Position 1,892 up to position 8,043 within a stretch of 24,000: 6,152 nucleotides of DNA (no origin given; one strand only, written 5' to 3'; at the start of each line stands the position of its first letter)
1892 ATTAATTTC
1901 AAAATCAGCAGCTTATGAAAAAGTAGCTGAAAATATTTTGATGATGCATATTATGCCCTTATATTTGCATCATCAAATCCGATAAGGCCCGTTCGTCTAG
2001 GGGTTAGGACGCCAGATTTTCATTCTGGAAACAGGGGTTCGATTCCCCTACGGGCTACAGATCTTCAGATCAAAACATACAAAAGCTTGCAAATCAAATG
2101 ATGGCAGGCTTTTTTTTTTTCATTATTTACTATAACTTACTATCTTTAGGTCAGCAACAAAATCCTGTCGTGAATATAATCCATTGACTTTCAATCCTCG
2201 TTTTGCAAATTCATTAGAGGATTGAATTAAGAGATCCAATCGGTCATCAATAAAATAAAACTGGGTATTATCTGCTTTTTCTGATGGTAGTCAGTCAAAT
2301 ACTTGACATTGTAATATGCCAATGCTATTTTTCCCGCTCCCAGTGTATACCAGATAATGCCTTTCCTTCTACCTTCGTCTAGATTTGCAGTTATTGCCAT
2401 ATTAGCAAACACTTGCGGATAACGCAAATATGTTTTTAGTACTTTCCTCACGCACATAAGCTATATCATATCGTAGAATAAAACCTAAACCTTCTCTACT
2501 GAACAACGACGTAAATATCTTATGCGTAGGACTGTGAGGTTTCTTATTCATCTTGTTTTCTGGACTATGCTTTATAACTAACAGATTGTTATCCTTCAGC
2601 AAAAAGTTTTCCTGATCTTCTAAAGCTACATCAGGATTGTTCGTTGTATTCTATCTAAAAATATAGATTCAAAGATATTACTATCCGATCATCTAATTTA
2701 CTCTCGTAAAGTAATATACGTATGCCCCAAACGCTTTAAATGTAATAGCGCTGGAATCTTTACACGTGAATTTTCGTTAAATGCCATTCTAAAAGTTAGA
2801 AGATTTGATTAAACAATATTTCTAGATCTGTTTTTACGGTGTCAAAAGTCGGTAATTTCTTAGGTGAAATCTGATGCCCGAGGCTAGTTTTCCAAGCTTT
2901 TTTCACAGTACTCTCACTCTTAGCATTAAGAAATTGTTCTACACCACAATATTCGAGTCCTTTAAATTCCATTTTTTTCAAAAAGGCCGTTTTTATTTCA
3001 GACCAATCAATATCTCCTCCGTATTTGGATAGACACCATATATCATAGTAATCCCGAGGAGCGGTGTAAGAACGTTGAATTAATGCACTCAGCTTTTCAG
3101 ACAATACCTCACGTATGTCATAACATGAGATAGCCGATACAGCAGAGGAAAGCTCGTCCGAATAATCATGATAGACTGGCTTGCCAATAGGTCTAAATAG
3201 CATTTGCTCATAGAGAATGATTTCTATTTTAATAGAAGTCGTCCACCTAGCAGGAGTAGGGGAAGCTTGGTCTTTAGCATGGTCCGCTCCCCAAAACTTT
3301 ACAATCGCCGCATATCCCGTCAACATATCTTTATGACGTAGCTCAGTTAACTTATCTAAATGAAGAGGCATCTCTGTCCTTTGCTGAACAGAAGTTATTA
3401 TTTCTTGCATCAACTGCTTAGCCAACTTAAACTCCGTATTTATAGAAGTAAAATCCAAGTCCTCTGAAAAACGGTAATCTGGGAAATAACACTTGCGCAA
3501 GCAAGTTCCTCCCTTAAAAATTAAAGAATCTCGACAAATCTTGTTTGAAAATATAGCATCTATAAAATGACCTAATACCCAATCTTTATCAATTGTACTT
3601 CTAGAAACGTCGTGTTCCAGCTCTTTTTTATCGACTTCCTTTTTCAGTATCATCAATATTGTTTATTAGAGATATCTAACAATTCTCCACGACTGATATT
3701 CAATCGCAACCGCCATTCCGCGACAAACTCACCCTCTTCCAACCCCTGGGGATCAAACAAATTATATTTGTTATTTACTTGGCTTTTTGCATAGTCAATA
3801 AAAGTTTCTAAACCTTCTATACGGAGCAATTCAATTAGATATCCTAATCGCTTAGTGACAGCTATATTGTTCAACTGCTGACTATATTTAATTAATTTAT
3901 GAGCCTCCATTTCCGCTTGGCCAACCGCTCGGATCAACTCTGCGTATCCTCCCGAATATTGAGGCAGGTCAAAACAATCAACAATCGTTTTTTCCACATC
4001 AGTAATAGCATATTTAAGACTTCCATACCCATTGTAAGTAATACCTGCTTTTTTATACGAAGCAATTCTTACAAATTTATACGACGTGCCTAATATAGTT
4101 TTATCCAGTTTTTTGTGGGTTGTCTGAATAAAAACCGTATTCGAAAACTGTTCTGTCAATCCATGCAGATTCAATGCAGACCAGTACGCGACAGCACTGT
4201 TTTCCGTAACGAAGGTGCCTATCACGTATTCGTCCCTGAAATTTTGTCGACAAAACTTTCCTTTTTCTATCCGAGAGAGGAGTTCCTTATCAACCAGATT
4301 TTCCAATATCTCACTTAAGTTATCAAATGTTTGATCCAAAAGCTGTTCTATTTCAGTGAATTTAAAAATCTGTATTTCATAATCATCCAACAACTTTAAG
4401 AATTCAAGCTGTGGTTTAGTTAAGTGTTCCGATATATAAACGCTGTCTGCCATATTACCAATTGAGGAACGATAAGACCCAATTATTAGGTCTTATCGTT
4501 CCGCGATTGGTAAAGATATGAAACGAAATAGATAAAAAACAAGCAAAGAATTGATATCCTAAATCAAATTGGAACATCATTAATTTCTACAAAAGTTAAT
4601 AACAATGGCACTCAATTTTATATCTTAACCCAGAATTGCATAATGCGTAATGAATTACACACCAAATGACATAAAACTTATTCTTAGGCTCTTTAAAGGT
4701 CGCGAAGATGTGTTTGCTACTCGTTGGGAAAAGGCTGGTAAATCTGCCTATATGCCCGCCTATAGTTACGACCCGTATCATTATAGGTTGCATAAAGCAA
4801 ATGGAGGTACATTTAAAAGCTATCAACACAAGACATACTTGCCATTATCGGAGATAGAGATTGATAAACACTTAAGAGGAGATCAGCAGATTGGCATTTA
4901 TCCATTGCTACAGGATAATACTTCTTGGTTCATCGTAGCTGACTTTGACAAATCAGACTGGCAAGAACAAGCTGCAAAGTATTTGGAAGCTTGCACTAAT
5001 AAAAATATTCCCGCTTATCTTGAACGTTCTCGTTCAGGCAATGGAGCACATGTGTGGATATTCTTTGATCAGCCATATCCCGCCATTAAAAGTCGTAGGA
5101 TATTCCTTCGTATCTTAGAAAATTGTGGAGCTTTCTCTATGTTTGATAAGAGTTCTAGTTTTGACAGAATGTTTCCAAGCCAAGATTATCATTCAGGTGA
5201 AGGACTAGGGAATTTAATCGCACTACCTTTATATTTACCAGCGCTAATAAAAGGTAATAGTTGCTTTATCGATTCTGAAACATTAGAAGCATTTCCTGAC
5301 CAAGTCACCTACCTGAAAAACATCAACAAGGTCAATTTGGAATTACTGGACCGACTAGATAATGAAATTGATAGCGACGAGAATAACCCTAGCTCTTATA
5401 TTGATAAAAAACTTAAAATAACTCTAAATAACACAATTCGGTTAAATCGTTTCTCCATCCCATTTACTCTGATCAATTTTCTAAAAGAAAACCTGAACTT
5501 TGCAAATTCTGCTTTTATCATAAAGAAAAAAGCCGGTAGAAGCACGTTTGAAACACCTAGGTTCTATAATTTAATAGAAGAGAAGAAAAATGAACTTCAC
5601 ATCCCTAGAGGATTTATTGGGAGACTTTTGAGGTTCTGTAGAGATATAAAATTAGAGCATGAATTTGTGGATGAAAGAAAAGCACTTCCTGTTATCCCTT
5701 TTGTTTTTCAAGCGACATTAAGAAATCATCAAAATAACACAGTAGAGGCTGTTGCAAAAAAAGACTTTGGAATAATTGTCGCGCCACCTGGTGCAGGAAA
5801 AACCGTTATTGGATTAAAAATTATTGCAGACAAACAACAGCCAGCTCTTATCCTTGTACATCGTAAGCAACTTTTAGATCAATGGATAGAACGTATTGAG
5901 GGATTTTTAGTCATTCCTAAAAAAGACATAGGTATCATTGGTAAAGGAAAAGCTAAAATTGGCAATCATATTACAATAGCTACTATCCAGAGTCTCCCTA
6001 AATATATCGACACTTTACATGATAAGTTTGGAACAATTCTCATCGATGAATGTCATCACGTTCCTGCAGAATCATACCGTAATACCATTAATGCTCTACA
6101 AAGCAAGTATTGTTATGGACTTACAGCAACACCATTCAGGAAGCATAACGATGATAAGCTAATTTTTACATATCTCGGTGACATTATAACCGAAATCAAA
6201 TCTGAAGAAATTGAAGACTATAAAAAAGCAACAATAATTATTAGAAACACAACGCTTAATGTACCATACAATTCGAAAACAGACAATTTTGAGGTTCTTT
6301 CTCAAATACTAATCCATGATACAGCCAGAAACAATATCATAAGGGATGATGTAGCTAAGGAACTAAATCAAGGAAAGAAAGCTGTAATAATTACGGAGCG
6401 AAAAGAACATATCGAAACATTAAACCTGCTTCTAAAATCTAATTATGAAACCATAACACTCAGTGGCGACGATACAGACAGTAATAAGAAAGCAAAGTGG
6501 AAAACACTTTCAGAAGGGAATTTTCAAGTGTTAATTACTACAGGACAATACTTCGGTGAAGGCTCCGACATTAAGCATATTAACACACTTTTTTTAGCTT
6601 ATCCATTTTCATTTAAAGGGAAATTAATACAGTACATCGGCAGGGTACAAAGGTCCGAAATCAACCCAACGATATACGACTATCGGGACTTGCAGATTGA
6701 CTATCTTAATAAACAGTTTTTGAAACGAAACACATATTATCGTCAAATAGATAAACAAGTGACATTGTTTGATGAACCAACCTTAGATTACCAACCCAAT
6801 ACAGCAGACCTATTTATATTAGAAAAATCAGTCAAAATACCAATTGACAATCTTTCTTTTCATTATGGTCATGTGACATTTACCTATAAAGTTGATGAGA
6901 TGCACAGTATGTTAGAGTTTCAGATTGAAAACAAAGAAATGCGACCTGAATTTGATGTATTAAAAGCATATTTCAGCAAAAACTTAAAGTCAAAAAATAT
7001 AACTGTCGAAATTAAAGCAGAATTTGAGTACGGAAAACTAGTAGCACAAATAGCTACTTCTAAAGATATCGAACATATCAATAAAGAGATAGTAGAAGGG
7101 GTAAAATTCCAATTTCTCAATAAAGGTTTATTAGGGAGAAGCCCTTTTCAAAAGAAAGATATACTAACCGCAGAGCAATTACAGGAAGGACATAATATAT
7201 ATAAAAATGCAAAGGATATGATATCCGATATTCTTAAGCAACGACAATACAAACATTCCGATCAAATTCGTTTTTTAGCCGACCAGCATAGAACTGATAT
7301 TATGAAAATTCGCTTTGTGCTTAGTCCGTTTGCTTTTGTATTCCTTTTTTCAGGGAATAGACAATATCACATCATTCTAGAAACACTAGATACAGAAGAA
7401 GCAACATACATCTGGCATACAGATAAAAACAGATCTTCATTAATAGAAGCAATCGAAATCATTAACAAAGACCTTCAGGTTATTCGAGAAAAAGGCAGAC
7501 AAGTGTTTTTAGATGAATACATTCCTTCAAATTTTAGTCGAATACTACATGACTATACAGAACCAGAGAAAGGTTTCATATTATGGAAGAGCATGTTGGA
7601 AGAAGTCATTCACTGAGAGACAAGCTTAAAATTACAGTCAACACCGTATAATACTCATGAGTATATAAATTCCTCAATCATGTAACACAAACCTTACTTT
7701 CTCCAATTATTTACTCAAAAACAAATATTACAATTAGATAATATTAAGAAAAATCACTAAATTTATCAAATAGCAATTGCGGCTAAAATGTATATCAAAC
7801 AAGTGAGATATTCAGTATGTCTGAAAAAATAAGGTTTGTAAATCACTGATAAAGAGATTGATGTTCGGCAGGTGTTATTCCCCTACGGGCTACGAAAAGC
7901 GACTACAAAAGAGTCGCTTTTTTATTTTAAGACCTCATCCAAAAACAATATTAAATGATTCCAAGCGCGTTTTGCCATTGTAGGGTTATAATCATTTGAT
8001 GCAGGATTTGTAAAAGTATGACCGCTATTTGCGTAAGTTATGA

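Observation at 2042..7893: Integrase-less 5.85-kb islet at tRNA-Glu bounded by a perfect 17-bp direct repeat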

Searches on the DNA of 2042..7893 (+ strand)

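Call 62: search_dna_similar(query=window:2042-7893:+, collection=plasmids, mode=distant, max_rows=10)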
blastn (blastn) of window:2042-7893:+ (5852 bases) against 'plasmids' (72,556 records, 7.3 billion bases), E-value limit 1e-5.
No match.

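Call 63: search_dna_similar(query=window:2042-7893:+, collection=phages, mode=distant, max_rows=10)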
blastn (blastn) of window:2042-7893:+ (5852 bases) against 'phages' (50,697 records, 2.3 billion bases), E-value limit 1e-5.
No match.
